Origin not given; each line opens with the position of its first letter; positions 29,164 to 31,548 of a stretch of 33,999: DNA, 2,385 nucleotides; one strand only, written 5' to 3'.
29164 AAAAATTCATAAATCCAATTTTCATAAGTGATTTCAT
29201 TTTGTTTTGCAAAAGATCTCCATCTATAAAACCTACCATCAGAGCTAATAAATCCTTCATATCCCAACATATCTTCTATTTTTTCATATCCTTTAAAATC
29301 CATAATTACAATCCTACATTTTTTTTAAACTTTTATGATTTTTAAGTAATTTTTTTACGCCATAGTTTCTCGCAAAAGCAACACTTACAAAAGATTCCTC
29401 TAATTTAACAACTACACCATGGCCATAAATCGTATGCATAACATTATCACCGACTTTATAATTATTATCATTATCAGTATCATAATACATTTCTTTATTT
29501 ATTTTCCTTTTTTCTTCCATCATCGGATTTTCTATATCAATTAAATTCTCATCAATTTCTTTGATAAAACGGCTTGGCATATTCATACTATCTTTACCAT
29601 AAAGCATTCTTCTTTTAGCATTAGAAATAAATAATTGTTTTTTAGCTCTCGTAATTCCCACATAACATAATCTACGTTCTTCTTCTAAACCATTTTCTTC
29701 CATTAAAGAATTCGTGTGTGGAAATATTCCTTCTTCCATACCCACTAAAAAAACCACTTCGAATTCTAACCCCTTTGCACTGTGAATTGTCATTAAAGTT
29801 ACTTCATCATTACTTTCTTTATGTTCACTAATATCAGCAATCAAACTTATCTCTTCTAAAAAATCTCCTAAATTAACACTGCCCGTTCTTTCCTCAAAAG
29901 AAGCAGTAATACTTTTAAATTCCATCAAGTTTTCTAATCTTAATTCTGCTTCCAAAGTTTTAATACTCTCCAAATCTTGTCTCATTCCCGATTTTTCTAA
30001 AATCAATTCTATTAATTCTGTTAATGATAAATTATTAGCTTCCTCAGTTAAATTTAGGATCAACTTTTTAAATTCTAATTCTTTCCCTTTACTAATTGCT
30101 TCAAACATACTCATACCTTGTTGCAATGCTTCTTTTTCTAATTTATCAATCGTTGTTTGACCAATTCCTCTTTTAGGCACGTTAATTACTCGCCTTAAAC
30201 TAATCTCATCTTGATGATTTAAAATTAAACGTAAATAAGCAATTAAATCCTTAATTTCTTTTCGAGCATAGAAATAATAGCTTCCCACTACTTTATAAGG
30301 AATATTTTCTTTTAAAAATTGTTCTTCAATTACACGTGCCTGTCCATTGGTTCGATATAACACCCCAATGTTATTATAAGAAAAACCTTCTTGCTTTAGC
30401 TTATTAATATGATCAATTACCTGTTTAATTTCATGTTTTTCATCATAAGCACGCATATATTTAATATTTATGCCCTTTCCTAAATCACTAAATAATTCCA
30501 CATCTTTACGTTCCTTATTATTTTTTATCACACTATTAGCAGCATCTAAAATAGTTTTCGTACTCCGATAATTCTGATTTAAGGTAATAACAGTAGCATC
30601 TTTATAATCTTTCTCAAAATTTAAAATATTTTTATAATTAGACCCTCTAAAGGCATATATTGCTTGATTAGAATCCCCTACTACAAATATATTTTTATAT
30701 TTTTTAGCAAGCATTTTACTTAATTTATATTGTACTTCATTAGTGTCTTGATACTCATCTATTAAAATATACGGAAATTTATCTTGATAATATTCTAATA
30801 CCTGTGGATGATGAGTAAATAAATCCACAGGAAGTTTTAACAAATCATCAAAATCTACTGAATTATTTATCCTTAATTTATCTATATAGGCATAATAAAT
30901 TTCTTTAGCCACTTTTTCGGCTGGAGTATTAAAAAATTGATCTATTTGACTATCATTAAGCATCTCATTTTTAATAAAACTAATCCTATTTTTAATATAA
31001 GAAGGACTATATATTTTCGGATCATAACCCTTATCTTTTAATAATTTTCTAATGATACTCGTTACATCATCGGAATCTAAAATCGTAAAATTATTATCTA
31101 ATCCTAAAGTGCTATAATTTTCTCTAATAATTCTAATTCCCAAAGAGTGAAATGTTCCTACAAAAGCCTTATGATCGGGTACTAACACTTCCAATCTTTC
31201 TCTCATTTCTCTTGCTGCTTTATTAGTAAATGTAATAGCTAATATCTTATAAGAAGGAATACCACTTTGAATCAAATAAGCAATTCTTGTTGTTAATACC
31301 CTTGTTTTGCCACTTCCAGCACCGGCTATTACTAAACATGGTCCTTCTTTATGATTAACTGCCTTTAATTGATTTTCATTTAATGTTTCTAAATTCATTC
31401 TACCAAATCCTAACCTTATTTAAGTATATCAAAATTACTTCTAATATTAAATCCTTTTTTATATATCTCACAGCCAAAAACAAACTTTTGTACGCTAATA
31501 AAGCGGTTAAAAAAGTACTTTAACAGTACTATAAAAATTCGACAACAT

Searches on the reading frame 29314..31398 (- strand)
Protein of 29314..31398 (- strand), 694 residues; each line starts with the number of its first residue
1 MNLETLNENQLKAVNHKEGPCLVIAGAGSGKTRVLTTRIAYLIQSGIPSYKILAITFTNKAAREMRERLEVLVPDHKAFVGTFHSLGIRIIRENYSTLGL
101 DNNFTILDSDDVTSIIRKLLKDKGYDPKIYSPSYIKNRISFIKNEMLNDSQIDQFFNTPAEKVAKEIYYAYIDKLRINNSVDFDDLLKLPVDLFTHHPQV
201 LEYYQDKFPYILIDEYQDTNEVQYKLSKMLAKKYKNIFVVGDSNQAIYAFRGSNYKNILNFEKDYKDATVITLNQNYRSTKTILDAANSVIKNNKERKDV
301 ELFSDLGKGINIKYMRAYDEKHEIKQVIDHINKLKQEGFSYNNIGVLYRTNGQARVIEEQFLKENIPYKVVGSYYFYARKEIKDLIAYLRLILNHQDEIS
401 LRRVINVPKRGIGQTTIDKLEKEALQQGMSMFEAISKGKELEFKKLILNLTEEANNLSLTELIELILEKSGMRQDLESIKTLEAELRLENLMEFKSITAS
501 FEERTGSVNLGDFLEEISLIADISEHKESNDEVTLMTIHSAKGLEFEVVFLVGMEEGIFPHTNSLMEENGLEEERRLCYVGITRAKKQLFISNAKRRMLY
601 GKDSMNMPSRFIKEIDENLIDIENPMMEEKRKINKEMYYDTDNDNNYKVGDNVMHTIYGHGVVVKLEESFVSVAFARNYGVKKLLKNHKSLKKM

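Call 14: search_protein_families(library=pfam, proteins=[window:29314-31398:-], max_evalue=0.01)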
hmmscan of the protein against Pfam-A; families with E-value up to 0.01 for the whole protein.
window:29314-31398:- (694 aa): 11 families
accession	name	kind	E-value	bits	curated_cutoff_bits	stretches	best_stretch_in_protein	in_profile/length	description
PF00580.27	UvrD-helicase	-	3.6e-88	296.2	23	1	6-266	1-271/271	UvrD/REP helicase N-terminal domain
PF13361.12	UvrD_C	-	2e-83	281.2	25.6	1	271-595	1-349/350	UvrD-like helicase C-terminal domain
PF13245.12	AAA_19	-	1.8e-25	90.1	25.1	1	10-251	1-134/134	AAA domain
PF13538.12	UvrD_C_2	-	1.5e-10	41.2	27.4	1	533-591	2-51/52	UvrD-like helicase C-terminal domain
PF13087.12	AAA_12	-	2.8e-09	37.3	27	1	519-591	124-190/195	AAA domain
PF13604.12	AAA_30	-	7.1e-09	36.1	27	1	6-70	2-67/191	AAA domain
PF01443.25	Viral_helicase1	-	3.4e-08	34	21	1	512-591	159-226/228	Viral superfamily 1 RNA helicase core domain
PF21196.3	PcrA_UvrD_tudor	-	3.1e-05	24.2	23.9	1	649-686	1-41/48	PcrA/UvrD tudor domain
PF13173.12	AAA_14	-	0.0016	18.9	27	0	179-245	33-100/129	AAA domain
PF04851.21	ResIII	-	0.0024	18.2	22.5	1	9-84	14-88/164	Type III restriction enzyme, res subunit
PF13086.12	AAA_11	-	0.0053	17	27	0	6-70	2-73/257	AAA domain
